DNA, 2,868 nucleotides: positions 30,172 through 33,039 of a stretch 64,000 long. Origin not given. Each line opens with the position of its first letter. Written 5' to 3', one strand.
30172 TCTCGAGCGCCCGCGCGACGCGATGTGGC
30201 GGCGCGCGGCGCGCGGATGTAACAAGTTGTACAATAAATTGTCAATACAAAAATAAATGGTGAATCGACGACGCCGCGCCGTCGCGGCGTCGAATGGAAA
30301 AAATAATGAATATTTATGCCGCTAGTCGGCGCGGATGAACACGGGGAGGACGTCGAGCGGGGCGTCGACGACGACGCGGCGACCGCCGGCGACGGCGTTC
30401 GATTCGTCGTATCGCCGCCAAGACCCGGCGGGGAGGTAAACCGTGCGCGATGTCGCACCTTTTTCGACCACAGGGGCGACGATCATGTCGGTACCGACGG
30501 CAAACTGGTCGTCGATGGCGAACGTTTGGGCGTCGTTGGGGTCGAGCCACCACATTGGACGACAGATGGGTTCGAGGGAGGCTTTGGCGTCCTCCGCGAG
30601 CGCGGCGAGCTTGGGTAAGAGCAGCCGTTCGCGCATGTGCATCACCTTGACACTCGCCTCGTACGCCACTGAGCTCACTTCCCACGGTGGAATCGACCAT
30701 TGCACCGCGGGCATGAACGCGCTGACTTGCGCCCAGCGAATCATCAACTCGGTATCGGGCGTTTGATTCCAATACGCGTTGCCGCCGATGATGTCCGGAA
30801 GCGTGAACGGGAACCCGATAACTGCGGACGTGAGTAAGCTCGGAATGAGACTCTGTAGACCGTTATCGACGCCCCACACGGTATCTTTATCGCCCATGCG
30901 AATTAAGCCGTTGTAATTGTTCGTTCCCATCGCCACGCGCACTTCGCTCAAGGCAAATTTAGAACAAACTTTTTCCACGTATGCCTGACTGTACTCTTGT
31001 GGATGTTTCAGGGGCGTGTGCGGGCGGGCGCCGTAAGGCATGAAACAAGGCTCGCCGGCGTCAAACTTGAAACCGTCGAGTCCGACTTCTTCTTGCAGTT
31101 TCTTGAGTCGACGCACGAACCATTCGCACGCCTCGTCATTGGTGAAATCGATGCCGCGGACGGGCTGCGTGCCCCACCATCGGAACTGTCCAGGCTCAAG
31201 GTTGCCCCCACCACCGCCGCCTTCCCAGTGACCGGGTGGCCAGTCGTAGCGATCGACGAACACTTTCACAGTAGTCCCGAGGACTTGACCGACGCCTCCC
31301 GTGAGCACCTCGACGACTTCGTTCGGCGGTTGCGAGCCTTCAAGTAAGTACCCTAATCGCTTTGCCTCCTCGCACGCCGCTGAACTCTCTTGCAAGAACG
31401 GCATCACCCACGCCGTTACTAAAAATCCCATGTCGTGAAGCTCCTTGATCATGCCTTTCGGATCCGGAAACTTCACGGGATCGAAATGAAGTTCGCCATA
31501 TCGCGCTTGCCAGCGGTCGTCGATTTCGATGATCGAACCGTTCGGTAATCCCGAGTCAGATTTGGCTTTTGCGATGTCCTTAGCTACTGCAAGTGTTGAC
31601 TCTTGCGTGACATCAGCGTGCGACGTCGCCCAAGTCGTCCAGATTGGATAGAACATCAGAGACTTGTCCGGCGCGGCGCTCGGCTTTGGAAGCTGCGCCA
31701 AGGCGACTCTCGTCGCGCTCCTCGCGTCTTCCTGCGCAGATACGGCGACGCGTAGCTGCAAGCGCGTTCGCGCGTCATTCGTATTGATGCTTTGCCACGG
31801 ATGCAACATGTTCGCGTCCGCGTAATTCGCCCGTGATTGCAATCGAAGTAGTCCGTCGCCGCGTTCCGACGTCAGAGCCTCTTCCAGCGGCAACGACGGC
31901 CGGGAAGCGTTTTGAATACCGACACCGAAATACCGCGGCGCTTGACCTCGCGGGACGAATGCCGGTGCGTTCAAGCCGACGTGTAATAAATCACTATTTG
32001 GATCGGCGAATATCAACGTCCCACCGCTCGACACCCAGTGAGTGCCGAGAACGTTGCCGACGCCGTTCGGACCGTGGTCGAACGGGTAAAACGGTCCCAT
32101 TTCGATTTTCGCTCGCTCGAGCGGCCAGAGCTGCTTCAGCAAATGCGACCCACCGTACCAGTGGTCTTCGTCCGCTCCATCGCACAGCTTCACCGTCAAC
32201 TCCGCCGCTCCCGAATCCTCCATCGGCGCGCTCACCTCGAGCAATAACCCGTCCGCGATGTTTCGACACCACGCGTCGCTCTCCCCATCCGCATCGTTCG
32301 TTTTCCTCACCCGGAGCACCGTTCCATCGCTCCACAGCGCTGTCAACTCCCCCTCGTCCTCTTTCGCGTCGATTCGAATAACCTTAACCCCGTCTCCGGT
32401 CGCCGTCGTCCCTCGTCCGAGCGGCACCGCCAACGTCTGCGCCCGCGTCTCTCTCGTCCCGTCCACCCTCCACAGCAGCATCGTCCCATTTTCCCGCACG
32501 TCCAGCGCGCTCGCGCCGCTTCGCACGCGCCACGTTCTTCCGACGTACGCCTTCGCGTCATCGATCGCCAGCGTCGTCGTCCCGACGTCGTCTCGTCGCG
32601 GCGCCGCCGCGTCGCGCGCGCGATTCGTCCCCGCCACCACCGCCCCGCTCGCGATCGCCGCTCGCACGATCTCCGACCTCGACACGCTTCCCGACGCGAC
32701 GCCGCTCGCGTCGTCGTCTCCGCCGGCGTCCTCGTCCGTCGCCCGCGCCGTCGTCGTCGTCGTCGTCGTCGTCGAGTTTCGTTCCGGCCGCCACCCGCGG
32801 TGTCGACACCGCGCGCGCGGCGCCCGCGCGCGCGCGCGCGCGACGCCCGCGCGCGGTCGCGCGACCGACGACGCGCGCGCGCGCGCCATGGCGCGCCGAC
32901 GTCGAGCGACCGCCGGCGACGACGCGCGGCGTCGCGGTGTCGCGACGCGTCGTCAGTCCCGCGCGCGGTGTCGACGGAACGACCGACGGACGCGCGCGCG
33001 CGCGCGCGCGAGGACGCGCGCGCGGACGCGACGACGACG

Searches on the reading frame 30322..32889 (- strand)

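Call 17: search_protein_families(library=pfam, proteins=[window:30322-32889:-], max_evalue=0.00001)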
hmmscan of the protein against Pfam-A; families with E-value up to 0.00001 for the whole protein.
window:30322-32889:- (855 aa): 2 families
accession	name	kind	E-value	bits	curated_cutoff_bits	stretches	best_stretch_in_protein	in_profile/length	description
PF01055.32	Glyco_hydro_31_2nd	-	2.8e-25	89.8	23.5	1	439-757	27-322/328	Glycosyl hydrolases family 31 TIM-barrel domain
PF21365.3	Glyco_hydro_31_3rd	-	6.9e-23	81.4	24.4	1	773-854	2-83/87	Glycosyl hydrolase family 31 C-terminal domain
